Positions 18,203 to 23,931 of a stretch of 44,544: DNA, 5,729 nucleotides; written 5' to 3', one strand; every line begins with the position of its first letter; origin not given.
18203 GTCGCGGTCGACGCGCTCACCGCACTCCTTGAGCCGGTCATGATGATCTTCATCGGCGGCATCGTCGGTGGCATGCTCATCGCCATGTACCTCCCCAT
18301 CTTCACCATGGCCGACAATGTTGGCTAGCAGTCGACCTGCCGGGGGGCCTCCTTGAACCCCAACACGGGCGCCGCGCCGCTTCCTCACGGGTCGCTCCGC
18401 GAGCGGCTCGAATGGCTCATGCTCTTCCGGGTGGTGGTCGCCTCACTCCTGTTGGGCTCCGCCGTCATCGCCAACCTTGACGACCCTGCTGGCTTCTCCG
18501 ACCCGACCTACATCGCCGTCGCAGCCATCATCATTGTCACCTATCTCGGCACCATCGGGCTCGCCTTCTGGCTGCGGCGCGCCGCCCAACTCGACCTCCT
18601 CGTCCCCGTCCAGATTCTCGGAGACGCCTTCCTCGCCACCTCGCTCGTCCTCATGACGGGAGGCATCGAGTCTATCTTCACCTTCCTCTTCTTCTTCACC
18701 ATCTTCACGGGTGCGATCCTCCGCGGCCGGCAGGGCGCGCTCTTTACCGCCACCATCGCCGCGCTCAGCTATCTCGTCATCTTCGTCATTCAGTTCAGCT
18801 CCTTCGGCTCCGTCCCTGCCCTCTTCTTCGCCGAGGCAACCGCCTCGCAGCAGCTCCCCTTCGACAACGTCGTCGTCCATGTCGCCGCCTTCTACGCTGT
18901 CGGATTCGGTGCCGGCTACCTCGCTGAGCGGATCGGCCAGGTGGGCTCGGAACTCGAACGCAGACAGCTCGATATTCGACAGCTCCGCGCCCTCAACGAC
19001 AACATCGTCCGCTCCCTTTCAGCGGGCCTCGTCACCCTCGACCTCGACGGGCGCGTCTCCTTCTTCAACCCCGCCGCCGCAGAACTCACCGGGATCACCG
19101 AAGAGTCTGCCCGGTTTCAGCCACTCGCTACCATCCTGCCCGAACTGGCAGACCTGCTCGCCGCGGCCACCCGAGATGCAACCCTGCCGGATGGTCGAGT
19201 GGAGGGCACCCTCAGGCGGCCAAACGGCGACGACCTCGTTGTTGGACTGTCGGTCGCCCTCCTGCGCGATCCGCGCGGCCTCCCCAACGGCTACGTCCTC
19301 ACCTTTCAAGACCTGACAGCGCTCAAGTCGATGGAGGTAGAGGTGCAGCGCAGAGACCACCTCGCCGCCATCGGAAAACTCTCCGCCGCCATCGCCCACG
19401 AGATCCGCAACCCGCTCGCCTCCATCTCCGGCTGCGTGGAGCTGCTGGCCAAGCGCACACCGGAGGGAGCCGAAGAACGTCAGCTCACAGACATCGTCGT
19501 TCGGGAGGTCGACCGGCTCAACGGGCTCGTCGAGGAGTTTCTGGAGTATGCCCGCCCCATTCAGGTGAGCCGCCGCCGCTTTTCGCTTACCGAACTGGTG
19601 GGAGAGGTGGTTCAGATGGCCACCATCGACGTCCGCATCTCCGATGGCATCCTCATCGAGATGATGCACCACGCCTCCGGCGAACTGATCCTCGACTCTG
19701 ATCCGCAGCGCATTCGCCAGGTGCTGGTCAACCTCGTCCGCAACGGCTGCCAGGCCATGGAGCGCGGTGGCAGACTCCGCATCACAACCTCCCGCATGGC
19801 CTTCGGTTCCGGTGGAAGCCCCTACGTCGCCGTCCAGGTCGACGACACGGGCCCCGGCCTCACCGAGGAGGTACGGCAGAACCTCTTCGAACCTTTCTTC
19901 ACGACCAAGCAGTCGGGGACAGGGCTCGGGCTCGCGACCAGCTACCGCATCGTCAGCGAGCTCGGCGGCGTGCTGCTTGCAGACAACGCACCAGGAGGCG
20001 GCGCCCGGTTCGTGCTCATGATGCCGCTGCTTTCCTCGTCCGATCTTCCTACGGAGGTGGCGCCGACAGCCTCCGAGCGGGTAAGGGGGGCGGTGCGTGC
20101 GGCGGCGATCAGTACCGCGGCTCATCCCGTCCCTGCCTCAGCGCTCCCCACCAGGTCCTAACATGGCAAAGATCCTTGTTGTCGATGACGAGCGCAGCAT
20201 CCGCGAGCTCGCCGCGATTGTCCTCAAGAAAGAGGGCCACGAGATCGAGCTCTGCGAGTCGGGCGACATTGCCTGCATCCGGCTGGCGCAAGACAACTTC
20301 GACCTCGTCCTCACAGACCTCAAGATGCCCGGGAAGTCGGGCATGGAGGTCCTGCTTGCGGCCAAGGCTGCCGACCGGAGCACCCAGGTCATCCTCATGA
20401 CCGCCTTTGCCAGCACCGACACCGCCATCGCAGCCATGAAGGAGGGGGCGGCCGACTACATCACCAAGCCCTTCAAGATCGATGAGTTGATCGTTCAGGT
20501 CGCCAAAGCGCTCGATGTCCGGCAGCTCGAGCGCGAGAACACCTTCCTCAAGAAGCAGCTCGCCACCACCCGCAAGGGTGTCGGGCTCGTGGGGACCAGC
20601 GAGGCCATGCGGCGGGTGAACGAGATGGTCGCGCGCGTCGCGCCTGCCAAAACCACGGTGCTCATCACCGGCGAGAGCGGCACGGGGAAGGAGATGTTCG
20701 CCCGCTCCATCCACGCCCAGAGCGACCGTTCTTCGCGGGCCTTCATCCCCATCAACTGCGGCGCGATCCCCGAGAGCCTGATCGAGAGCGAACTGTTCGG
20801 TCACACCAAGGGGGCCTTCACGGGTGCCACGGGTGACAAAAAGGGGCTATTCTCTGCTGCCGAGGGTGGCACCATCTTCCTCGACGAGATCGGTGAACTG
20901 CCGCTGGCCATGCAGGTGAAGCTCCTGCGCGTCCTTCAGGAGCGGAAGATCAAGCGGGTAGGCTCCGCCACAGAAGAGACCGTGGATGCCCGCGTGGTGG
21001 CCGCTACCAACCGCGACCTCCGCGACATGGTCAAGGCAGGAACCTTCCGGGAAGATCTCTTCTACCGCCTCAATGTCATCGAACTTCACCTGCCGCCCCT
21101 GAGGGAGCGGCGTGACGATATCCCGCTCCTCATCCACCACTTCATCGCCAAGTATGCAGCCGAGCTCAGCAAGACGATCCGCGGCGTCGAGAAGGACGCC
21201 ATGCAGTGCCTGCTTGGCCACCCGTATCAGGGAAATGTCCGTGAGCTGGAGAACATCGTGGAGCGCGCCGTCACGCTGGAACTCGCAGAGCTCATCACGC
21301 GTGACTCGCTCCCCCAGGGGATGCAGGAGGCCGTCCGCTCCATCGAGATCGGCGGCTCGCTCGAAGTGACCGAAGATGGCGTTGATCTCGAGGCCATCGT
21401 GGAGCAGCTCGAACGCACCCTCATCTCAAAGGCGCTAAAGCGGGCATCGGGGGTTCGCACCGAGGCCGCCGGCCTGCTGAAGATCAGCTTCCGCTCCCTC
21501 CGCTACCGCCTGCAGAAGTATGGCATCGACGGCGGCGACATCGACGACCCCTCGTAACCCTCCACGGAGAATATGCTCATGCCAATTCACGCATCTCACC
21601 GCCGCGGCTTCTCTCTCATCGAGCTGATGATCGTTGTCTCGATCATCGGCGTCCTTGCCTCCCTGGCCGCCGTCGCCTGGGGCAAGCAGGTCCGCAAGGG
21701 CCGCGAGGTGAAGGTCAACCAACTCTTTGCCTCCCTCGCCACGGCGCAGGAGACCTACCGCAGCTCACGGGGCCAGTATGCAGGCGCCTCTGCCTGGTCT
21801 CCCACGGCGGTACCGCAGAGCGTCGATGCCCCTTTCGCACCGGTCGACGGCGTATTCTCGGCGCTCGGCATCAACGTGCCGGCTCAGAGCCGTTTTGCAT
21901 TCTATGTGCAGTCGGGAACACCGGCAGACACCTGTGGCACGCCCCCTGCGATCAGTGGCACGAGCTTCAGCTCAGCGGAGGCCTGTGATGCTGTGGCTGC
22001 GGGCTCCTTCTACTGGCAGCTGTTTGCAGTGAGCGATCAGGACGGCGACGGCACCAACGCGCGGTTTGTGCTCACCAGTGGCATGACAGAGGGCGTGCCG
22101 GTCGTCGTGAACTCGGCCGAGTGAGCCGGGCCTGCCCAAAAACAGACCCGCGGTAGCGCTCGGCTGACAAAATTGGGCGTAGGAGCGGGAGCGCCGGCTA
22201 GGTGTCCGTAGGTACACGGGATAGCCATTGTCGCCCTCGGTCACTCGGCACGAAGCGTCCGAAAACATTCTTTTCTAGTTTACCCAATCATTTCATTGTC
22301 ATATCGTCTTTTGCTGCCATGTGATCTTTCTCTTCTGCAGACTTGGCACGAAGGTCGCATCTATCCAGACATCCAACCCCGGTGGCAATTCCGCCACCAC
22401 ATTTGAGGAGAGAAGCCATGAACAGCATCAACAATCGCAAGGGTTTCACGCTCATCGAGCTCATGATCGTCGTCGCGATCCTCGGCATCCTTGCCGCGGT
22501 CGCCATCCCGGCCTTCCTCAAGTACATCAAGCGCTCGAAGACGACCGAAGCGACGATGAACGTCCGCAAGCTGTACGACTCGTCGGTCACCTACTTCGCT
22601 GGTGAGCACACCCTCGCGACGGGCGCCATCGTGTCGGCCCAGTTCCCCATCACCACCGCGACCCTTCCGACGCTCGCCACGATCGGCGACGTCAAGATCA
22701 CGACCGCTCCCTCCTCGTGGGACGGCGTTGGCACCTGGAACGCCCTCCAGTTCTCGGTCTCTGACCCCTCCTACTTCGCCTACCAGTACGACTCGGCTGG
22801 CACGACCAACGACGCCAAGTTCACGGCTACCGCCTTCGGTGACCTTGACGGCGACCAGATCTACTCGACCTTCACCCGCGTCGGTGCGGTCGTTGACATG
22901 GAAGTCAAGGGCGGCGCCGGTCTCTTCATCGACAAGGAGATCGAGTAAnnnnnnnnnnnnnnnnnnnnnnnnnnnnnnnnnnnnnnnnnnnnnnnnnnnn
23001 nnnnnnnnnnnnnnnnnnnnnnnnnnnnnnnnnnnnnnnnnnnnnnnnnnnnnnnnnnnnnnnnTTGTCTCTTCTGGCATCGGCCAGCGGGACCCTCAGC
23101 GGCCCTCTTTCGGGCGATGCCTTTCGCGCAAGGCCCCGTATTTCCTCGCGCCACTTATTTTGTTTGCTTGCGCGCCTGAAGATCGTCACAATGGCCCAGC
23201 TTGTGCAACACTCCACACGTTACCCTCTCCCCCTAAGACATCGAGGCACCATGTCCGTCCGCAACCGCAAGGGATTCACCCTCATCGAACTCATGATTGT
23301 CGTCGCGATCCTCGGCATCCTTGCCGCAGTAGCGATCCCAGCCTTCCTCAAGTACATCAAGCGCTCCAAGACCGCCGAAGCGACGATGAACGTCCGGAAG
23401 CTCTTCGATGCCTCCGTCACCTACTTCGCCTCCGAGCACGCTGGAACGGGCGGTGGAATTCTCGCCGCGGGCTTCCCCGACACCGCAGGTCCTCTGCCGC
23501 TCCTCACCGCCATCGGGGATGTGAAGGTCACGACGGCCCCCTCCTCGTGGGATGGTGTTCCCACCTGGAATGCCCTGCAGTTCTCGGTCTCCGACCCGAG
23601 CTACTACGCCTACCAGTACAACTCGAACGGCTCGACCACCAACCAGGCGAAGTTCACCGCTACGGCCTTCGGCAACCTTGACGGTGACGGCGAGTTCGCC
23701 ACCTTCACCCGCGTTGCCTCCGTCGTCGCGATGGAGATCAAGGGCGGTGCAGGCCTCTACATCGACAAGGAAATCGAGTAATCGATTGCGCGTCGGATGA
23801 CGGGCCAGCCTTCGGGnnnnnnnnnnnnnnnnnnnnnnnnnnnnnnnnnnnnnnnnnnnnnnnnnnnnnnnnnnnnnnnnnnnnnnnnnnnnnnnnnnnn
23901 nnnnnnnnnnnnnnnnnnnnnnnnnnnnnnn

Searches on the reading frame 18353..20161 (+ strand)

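Call 23: search_protein_families(library=pfam, proteins=[window:18353-20161:+], max_evalue=0.001)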
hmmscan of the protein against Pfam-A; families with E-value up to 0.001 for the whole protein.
window:18353-20161:+ (602 aa): 7 families
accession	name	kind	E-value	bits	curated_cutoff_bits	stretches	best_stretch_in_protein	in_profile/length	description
PF02518.31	HATPase_c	-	9.3e-22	78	26.4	1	450-559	2-109/111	Histidine kinase-, DNA gyrase B-, and HSP90-like ATPase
PF00512.31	HisKA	-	3.2e-16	59.6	26.9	1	341-401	3-62/66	His Kinase A (phospho-acceptor) domain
PF25323.1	6TM_PilS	-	2e-14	54.2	27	1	14-196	6-184/189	PilS-like transmembrane domain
PF00989.32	PAS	-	6.1e-09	36.3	22.6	1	216-320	4-112/113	PAS fold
PF08448.16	PAS_4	-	1.3e-08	35.5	23.1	1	220-324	2-108/110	PAS fold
PF13426.13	PAS_9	-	2e-06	28.4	27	1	225-323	3-103/103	PAS domain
PF13188.13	PAS_8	-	7.5e-05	22.9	21.8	1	218-268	6-53/65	PAS domain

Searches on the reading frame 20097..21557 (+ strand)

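Call 23: search_protein_families(library=pfam, proteins=[window:20097-21557:+], max_evalue=0.001)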
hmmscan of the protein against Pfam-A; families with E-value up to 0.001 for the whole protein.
window:20097-21557:+ (486 aa): 9 families
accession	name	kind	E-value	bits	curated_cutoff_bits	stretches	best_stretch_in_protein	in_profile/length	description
PF00158.32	Sigma54_activat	-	5.6e-74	247.8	20.2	1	164-330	1-167/168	Sigma-54 interaction domain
PF00072.30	Response_reg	-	1.9e-26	92.9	30.2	1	26-135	1-110/111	Response regulator receiver domain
PF25601.1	AAA_lid_14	-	1.7e-25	89.1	27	1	336-412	1-77/87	AAA+ ATPase lid domain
PF14532.12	Sigma54_activ_2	-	4.4e-23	82.5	25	1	165-335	1-138/138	Sigma-54 interaction domain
PF02954.25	HTH_8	-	1.7e-12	47.3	22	1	435-475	2-42/42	Bacterial regulatory protein, Fis family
PF07728.20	AAA_5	-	4.2e-09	37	22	1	188-306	2-123/139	AAA domain (dynein-related subfamily)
PF00004.35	AAA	-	7.2e-05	23.7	21.2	1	188-312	1-114/131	ATPase family associated with various cellular activities (AAA)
PF01078.27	Mg_chelatase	-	0.00026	20.9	20.3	0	243-305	93-157/207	Magnesium chelatase, subunit ChlI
PF13191.12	AAA_16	-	0.00074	20.5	32.6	0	164-224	2-63/167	AAA ATPase domain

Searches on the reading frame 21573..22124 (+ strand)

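Call 26: search_protein_families(library=pfam, proteins=[window:21573-22124:+], max_evalue=1)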
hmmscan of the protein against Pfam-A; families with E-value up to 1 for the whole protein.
window:21573-22124:+ (183 aa): 3 families
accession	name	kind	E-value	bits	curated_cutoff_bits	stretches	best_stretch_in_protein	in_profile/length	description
PF07963.17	N_methyl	-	2.1e-08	33.8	21.2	1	9-32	3-26/27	Prokaryotic N-terminal methylation motif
PF11837.13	INV_N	-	0.016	16.1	27.8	1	8-77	18-89/109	Beta-fructofuranosidase, N-terminal domain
PF16732.10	ComP_DUS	-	0.018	16.3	27.3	1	38-83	5-44/87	Type IV minor pilin ComP, DNA uptake sequence receptor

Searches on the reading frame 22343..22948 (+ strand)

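Call 26: search_protein_families(library=pfam, proteins=[window:22343-22948:+], max_evalue=1)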
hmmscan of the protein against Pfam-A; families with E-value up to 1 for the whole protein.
window:22343-22948:+ (201 aa): 3 families
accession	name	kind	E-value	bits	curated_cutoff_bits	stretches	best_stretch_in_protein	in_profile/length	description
PF07963.17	N_methyl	-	1.4e-10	40.8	21.2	1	30-55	2-27/27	Prokaryotic N-terminal methylation motif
PF20303.3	YLATT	-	0.045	14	26.7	1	41-77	34-70/107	YEATS-Like-Associating Three TM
PF09682.15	Phage_holin_6_1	-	0.18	12.6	24.9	0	40-83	6-49/101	Bacteriophage holin of superfamily 6 (Holin_LLH)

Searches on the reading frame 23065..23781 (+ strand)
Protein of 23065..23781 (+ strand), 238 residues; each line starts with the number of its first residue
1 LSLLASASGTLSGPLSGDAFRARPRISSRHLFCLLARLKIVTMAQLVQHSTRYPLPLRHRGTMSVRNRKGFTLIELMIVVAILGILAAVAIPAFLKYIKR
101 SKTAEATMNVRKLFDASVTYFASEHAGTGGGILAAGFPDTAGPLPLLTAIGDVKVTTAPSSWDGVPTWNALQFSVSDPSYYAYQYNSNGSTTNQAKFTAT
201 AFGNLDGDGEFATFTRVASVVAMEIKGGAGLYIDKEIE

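Call 26: search_protein_families(library=pfam, proteins=[window:23065-23781:+], max_evalue=1)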
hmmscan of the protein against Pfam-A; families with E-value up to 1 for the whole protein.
window:23065-23781:+ (238 aa): 2 families
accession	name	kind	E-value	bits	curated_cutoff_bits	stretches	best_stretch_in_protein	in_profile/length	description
PF07963.17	N_methyl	-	1.5e-10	40.7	21.2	1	66-91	2-27/27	Prokaryotic N-terminal methylation motif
PF20303.3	YLATT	-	0.089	13.1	26.7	1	78-113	35-70/107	YEATS-Like-Associating Three TM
